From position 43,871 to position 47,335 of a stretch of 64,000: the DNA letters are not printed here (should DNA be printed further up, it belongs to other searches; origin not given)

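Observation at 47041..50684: A 3.3-kb receptor cassette bracketed by a direct duplication of the czcA 3' end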

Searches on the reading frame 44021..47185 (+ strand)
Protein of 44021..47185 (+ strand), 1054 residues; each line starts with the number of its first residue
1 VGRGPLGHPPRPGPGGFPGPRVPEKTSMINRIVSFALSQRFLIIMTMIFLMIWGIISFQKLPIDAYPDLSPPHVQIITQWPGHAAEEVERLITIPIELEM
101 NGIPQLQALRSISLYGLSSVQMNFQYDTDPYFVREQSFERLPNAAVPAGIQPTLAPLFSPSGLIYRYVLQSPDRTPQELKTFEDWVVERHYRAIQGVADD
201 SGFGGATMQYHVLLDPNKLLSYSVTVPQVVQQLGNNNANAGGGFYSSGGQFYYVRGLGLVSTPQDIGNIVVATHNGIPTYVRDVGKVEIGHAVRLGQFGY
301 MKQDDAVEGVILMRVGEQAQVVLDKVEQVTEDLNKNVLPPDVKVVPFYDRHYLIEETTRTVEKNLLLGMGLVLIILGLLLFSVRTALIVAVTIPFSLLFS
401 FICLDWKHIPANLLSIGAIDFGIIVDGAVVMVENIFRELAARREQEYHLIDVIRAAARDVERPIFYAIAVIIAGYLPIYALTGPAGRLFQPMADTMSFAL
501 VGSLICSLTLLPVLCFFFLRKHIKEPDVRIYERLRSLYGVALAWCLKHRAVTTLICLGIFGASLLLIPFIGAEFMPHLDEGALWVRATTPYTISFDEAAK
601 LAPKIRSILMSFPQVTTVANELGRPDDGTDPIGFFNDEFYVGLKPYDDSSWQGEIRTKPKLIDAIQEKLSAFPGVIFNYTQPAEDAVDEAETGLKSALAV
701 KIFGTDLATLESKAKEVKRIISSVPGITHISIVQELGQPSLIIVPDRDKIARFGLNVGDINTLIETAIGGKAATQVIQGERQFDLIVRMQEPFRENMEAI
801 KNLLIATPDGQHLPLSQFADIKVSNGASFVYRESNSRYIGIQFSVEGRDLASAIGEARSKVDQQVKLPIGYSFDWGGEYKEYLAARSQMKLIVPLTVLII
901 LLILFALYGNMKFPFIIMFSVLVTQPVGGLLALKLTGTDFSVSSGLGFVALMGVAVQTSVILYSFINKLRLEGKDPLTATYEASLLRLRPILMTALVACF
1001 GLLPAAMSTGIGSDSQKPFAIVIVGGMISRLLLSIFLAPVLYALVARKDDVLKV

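Call 11: search_protein_families(library=pfam, proteins=[window:44021-47185:+])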
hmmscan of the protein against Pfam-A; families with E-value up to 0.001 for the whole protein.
window:44021-47185:+ (1054 aa): 2 families
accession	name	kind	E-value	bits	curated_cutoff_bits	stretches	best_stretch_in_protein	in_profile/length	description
PF00873.25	ACR_tran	-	1.7e-252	840.9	28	1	32-1045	1-1020/1021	AcrB/AcrD/AcrF family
PF03176.21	MMPL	-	3.3e-05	23.4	20.5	0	884-1048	140-305/333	MMPL family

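Call 12: search_protein_families(library=ncbifam, proteins=[window:44021-47185:+])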
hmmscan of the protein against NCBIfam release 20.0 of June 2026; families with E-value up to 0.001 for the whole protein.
window:44021-47185:+ (1054 aa): 11 families
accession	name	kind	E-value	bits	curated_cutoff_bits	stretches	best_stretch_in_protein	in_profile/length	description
TIGR00914.1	2A0601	subfamily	2.9e-275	915.9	701.45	1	28-1050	1-1040/1051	CusA/CzcA family heavy metal efflux RND transporter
NF033617.1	RND_permease_2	subfamily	2.8e-153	512.2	1250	1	44-1047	12-1009/1009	multidrug efflux RND transporter permease subunit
NF000282.2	RND_permease_1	subfamily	1.9e-125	420.1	1250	1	46-1047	14-1029/1029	multidrug efflux RND transporter permease subunit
TIGR00915.1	2A0602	subfamily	8.5e-113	378.2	940.35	1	46-1047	15-1030/1050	efflux RND transporter permease subunit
NF007905.0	PRK10614.1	equivalog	8.5e-100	334.9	1774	1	45-1047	16-1010/1025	multidrug efflux RND transporter permease subunit MdtC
NF007798.0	PRK10503.1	equivalog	2.1e-94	317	1584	1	45-1048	25-1025/1040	MdtB/MuxB family multidrug efflux RND transporter permease subunit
NF007133.0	PRK09579.1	equivalog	1.8e-82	277.4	1763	1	43-1050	14-1007/1017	multidrug efflux RND transporter permease subunit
NF007842.1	PRK10555.1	equivalog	6.8e-81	272.5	1854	1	43-1048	12-1029/1036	multidrug efflux RND transporter permease AcrD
NF007131.0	PRK09577.1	equivalog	8.3e-77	258.8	1768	1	45-1050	14-1027/1045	multidrug efflux RND transporter permease subunit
NF000037.1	RND_perm_OqxB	exception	9.9e-72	242.1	2200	2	43-530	14-512/1050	multidrug efflux RND transporter permease subunit OqxB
NF011706.2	PRK15127.1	equivalog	7.2e-67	226.1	2150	2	740-1048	726-1032/1049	multidrug efflux RND transporter permease subunit AcrB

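Call 13: find_related_loci(query=window:44021-47185:+, collection=genome_contigs, flank=10000)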
Query window:44021-47185:+ (1054 aa) in genome_contigs; peptide patterns used: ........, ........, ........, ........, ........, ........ (x = any residue, [..] = any of these).
563 stretches matched a pattern; 533 encode a relative of the query (tblastn E <= 1e-3); the best 80 are kept; 80 distinct loci.
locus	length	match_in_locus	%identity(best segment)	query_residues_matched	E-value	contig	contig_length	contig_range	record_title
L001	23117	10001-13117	95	16-1054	0e+0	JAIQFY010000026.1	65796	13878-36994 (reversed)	MAG: Terriglobia bacterium isolate SRVP_39 SRVP18_hole-7m-from-trench_1_20cm_scaffold_226, whole genome shotgun sequence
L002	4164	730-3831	83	15-1054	0e+0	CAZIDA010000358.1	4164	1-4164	MAG TPA_asm: uncultured Acidobacteriota bacterium isolate SRP271791_co2_76 genome assembly, contig: NODE_6951_length_416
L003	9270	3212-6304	83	24-1054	0e+0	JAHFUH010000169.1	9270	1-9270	MAG: Acidobacteria bacterium isolate nzgw75 NODE_6104_length_9271_cov_3.162623, whole genome shotgun sequence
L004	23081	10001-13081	81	28-1054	0e+0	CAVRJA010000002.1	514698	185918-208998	MAG: uncultured Acidobacteriota bacterium isolate MFD05942.bin.2.7 genome assembly, contig: contig_17662, whole genome s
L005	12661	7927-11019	82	24-1054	0e+0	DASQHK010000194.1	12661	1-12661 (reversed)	MAG TPA_asm: Bryobacterales bacterium isolate SMAG_U11831 k141_1199972, whole genome shotgun sequence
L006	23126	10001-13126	79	17-1054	0e+0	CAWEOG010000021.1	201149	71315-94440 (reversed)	MAG: Bryobacterales bacterium isolate MFD02416.bin.3.343 genome assembly, contig: contig_61011, whole genome shotgun seq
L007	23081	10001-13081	79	28-1054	0e+0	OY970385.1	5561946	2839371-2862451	MAG: Bryobacterales bacterium isolate MFD03726.bin.c.1 genome assembly, chromosome: 1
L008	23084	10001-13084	81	27-1054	0e+0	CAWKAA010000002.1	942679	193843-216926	MAG: Terriglobia bacterium isolate MFD03346.bin.2.6 genome assembly, contig: contig_13873, whole genome shotgun sequence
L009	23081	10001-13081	80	28-1054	0e+0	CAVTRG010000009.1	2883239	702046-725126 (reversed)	MAG: uncultured Acidobacteriaceae bacterium isolate MFD09603.bin.1.367 genome assembly, contig: contig_703, whole genome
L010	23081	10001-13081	79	28-1054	0e+0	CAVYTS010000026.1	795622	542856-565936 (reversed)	MAG: uncultured Acidobacteriaceae bacterium isolate MFD05521.bin.1.38 genome assembly, contig: contig_5157, whole genome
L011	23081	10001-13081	78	28-1054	0e+0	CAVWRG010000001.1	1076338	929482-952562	MAG: uncultured Acidobacteriota bacterium isolate MFD04967.bin.1.58 genome assembly, contig: contig_26081, whole genome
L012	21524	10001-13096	79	28-1054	0e+0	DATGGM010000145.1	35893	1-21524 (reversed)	MAG TPA_asm: Bryobacteraceae bacterium isolate SMAG_U9754 k141_333178, whole genome shotgun sequence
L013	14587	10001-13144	79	7-1054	0e+0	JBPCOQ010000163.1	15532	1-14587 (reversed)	MAG: Bryobacteraceae bacterium isolate TH_ant_mag_160 S1Ck127_4024468_flag_1_multi_38.9753_len_15532, whole genome shotg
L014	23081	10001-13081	82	28-1054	0e+0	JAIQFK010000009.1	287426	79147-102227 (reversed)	MAG: Terriglobia bacterium isolate SRVP_11 SR-VP_26_10_2019_C_20cm_scaffold_53, whole genome shotgun sequence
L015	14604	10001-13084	77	28-1054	0e+0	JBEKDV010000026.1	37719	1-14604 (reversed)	MAG: Candidatus Solibacter sp. isolate SPRUCE 191 SPRUCE_191_26, whole genome shotgun sequence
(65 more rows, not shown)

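Call 30: find_homologous_proteins(query=window:44021-47185:+)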
Query window:44021-47185:+ (1054 aa): 8000 proteins with E <= 0.001 among 8000 candidates; the best 120 are listed.
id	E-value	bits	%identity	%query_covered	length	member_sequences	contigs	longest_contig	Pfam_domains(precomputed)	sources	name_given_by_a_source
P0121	0.0e+0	2285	100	97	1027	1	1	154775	PF00873.26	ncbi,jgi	jgi:cobalt-zinc-cadmium resistance protein CzcA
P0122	0.0e+0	2219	96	97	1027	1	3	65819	PF03176.22,PF00873.26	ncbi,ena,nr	ncbi:MAG: CusA/CzcA family heavy metal efflux RND transporter [Acidobacteriia bacterium]|nr:CusA/Czc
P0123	0.0e+0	2216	96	97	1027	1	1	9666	PF03176.22,PF00873.26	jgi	jgi:heavy metal efflux system protein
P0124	0.0e+0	2210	95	97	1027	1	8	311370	PF03176.22,PF00873.26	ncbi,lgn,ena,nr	ncbi:MAG: CusA/CzcA family heavy metal efflux RND transporter [Acidobacteriia bacterium]|nr:CusA/Czc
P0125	0.0e+0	2190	94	97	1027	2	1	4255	PF03176.22,PF00873.26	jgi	jgi:cobalt-zinc-cadmium resistance protein CzcA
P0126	0.0e+0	1976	85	97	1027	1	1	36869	PF03176.22,PF00873.26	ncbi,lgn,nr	ncbi:MAG: CusA/CzcA family heavy metal efflux RND transporter [Acidobacteriia bacterium]|nr:CusA/Czc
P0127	0.0e+0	1966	84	97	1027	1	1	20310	PF03176.22,PF00873.26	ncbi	-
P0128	0.0e+0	1965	85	97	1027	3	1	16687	PF03176.22,PF00873.26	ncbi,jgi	jgi:heavy metal efflux system protein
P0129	0.0e+0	1964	84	97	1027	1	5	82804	PF00873.26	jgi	jgi:cobalt-zinc-cadmium resistance protein CzcA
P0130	0.0e+0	1963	84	97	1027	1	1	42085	PF00873.26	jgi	jgi:cobalt-zinc-cadmium resistance protein CzcA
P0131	0.0e+0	1963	84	97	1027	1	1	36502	PF00873.26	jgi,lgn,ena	-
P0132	0.0e+0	1953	83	97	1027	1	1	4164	PF00873.26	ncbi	-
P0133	0.0e+0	1951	83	97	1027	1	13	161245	PF03176.22,PF00873.26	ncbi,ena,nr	ncbi:MAG: CusA/CzcA family heavy metal efflux RND transporter [Acidobacteriia bacterium]|nr:CusA/Czc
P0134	0.0e+0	1951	85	97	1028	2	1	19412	PF00873.26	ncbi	-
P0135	0.0e+0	1948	83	97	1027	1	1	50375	PF03176.22,PF00873.26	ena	-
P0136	0.0e+0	1948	83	97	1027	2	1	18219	PF03176.22,PF00873.26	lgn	-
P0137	0.0e+0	1947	83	97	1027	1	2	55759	PF03176.22,PF00873.26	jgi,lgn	jgi:cobalt-zinc-cadmium resistance protein CzcA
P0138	0.0e+0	1943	84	97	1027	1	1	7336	PF03176.22,PF00873.26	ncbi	-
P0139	0.0e+0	1941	83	97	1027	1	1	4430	PF03176.22,PF00873.26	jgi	jgi:heavy metal efflux system protein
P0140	0.0e+0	1941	83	97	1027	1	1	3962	PF00873.26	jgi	jgi:cobalt-zinc-cadmium resistance protein CzcA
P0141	0.0e+0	1941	83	97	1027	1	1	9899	PF03176.22,PF00873.26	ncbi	-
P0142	0.0e+0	1940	83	97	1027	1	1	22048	PF03176.22,PF00873.26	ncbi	-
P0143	0.0e+0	1940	83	97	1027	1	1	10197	PF03176.22,PF00873.26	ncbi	-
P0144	0.0e+0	1938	83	97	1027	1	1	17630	PF00873.26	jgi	-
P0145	0.0e+0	1935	83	97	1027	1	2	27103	PF03176.22,PF00873.26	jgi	jgi:cobalt-zinc-cadmium resistance protein CzcA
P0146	0.0e+0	1934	83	97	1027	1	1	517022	PF03176.22,PF00873.26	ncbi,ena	-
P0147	0.0e+0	1932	83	97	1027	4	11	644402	PF03176.22,PF00873.26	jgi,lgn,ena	jgi:cobalt-zinc-cadmium resistance protein CzcA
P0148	0.0e+0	1932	82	97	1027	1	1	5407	PF03176.22,PF00873.26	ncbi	-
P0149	0.0e+0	1930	83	97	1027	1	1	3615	PF03176.22,PF00873.26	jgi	jgi:cobalt-zinc-cadmium resistance protein CzcA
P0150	0.0e+0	1930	84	97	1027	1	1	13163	PF03176.22,PF00873.26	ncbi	-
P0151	0.0e+0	1930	82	97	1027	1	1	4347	PF00873.26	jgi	jgi:cobalt-zinc-cadmium resistance protein CzcA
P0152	0.0e+0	1930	82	97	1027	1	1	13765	PF00873.26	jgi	jgi:heavy metal efflux system protein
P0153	0.0e+0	1929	82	97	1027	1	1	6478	PF00873.26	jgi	jgi:heavy metal efflux system protein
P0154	0.0e+0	1928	82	97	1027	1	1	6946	PF00873.26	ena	-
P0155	0.0e+0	1927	83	97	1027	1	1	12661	PF00873.26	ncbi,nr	ncbi:MAG TPA: CusA/CzcA family heavy metal efflux RND transporter [Bryobacterales bacterium]|nr:CusA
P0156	0.0e+0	1927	83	97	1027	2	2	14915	PF03176.22,PF00873.26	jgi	jgi:cobalt-zinc-cadmium resistance protein CzcA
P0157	0.0e+0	1924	83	97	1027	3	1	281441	PF03176.22,PF00873.26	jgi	jgi:cobalt-zinc-cadmium resistance protein CzcA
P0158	0.0e+0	1924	83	97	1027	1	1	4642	PF03176.22,PF00873.26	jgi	jgi:cobalt-zinc-cadmium resistance protein CzcA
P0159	0.0e+0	1922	82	97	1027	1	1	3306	PF00873.26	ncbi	-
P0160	0.0e+0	1921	82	97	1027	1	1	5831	PF00873.26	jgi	jgi:cobalt-zinc-cadmium resistance protein CzcA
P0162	0.0e+0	1920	82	97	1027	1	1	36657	PF03176.22,PF00873.26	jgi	jgi:cobalt-zinc-cadmium resistance protein CzcA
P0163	0.0e+0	1920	83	97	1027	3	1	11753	PF03176.22,PF00873.26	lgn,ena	-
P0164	0.0e+0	1919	81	97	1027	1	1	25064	PF00873.26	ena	-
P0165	0.0e+0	1918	81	97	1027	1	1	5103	PF03176.22,PF00873.26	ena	-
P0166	0.0e+0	1918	82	97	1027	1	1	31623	PF03176.22,PF00873.26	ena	-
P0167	0.0e+0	1917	82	97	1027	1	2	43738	PF03176.22,PF00873.26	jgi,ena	-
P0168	0.0e+0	1915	81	97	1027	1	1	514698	PF03176.22,PF00873.26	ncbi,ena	-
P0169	0.0e+0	1915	82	97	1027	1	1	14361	PF03176.22,PF00873.26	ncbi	-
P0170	0.0e+0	1915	82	97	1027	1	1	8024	PF00873.26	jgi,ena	jgi:cobalt-zinc-cadmium resistance protein CzcA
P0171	0.0e+0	1914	80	97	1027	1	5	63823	PF00873.26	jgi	jgi:cobalt-zinc-cadmium resistance protein CzcA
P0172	0.0e+0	1914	81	97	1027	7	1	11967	PF03176.22,PF00873.26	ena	-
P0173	0.0e+0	1912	82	97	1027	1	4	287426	PF00873.26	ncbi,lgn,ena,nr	ncbi:MAG: CusA/CzcA family heavy metal efflux RND transporter [Acidobacteriia bacterium]|nr:CusA/Czc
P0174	0.0e+0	1912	81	97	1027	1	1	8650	PF03176.22,PF00873.26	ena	-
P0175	0.0e+0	1912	82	97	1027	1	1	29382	PF03176.22,PF00873.26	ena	-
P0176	0.0e+0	1911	81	97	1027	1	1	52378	PF00873.26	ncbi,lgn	-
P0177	0.0e+0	1911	81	97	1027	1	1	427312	PF03176.22,PF00873.26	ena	-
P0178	0.0e+0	1909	81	97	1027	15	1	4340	PF03176.22,PF00873.26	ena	-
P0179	0.0e+0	1908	82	97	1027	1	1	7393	PF00873.26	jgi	jgi:cobalt-zinc-cadmium resistance protein CzcA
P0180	0.0e+0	1908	81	97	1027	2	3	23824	PF00873.26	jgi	jgi:cobalt-zinc-cadmium resistance protein CzcA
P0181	0.0e+0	1908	82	97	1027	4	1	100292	PF03176.22,PF00873.26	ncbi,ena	-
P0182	0.0e+0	1908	81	97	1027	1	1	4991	PF00873.26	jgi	jgi:cobalt-zinc-cadmium resistance protein CzcA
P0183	0.0e+0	1906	81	97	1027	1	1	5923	PF00873.26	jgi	jgi:heavy metal efflux system protein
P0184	0.0e+0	1905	81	97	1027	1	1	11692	PF03176.22,PF00873.26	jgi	jgi:heavy metal efflux system protein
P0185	0.0e+0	1905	81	97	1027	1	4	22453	PF00873.26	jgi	jgi:cobalt-zinc-cadmium resistance protein CzcA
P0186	0.0e+0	1904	81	97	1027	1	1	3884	PF00873.26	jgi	-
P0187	0.0e+0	1904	81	97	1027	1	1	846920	PF03176.22,PF00873.26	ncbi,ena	-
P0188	0.0e+0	1903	81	97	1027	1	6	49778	PF03176.22,PF00873.26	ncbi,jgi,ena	jgi:cobalt-zinc-cadmium resistance protein CzcA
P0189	0.0e+0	1903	81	97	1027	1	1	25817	PF03176.22,PF00873.26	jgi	jgi:heavy metal efflux system protein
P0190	0.0e+0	1903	81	97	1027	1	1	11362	PF00873.26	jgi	jgi:cobalt-zinc-cadmium resistance protein CzcA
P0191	0.0e+0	1902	81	97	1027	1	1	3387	PF00873.26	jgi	jgi:cobalt-zinc-cadmium resistance protein CzcA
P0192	0.0e+0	1902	81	97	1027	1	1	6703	PF00873.26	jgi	jgi:cobalt-zinc-cadmium resistance protein CzcA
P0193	0.0e+0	1901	81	97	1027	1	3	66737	PF03176.22,PF00873.26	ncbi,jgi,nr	ncbi:MAG TPA: CusA/CzcA family heavy metal efflux RND transporter [Bryobacteraceae bacterium]|jgi:co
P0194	0.0e+0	1900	81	97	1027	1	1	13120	PF03176.22,PF00873.26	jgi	jgi:cobalt-zinc-cadmium resistance protein CzcA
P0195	0.0e+0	1900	80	97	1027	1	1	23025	PF00873.26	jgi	jgi:cobalt-zinc-cadmium resistance protein CzcA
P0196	0.0e+0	1899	81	97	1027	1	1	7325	PF00873.26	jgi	jgi:cobalt-zinc-cadmium resistance protein CzcA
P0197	0.0e+0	1898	81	97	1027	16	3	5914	PF03176.22,PF00873.26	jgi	jgi:cobalt-zinc-cadmium resistance protein CzcA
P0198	0.0e+0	1898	81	97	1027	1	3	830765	PF00873.26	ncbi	-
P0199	0.0e+0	1897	82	97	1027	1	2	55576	PF03176.22,PF00873.26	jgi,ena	-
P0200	0.0e+0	1896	81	97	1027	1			PF03176.22,PF00873.26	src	-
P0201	0.0e+0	1896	80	97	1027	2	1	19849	PF00873.26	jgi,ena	-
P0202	0.0e+0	1895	81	97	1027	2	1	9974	PF00873.26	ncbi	-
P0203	0.0e+0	1895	81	97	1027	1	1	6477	PF03176.22,PF00873.26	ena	-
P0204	0.0e+0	1895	80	97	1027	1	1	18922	PF00873.26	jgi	jgi:cobalt-zinc-cadmium resistance protein CzcA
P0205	0.0e+0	1894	81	97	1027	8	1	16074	PF03176.22,PF00873.26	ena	-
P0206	0.0e+0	1894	80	97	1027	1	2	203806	PF00873.26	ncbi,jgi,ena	jgi:cobalt-zinc-cadmium resistance protein CzcA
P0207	0.0e+0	1894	81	97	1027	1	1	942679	PF00873.26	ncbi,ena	-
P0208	0.0e+0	1894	81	97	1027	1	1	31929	PF03176.22,PF00873.26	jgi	jgi:cobalt-zinc-cadmium resistance protein CzcA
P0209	0.0e+0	1893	81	97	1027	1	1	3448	PF03176.22,PF00873.26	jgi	jgi:cobalt-zinc-cadmium resistance protein CzcA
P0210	0.0e+0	1893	81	97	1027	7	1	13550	PF03176.22,PF00873.26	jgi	jgi:cobalt-zinc-cadmium resistance protein CzcA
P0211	0.0e+0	1892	81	97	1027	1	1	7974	PF03176.22,PF00873.26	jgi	jgi:cobalt-zinc-cadmium resistance protein CzcA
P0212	0.0e+0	1891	81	97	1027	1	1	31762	PF03176.22,PF00873.26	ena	-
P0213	0.0e+0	1891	81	97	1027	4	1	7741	PF00873.26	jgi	jgi:cobalt-zinc-cadmium resistance protein CzcA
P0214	0.0e+0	1891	80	97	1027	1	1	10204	PF03176.22,PF00873.26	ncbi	-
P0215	0.0e+0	1890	81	97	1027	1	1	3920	PF03176.22,PF00873.26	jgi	jgi:cobalt-zinc-cadmium resistance protein CzcA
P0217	0.0e+0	1889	80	97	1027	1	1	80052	PF00873.26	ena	-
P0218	0.0e+0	1885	80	97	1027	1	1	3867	PF00873.26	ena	-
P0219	0.0e+0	1884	80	97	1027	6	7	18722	PF03176.22,PF00873.26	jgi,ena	jgi:cobalt-zinc-cadmium resistance protein CzcA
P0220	0.0e+0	1884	80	97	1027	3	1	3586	PF00873.26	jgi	jgi:cobalt-zinc-cadmium resistance protein CzcA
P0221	0.0e+0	1883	80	97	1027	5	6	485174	PF03176.22,PF00873.26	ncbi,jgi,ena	jgi:cobalt-zinc-cadmium resistance protein CzcA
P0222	0.0e+0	1879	80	97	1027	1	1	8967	PF00873.26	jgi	jgi:cobalt-zinc-cadmium resistance protein CzcA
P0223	0.0e+0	1879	80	97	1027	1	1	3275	PF00873.26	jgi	-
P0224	0.0e+0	1879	79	97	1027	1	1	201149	PF03176.22,PF00873.26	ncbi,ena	-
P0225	0.0e+0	1878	80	97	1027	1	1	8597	PF00873.26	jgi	jgi:heavy metal efflux system protein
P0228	0.0e+0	1877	80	97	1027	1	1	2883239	PF00873.26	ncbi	-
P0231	0.0e+0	1876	80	97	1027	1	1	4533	PF03176.22,PF00873.26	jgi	jgi:heavy metal efflux system protein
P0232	0.0e+0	1875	79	97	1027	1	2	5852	PF03176.22,PF00873.26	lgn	-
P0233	0.0e+0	1874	80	97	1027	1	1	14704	PF00873.26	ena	-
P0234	0.0e+0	1874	79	97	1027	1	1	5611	PF03176.22,PF00873.26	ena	-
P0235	0.0e+0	1874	79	97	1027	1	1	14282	PF03176.22,PF00873.26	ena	-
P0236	0.0e+0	1873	80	97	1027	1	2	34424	PF03176.22,PF00873.26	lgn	-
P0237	0.0e+0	1873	79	97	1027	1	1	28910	PF00873.26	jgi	jgi:heavy metal efflux system protein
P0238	0.0e+0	1873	80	97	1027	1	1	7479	PF00873.26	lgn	-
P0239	0.0e+0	1872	80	97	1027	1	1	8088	PF00873.26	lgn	-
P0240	0.0e+0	1872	79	97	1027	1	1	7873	PF03176.22,PF00873.26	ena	-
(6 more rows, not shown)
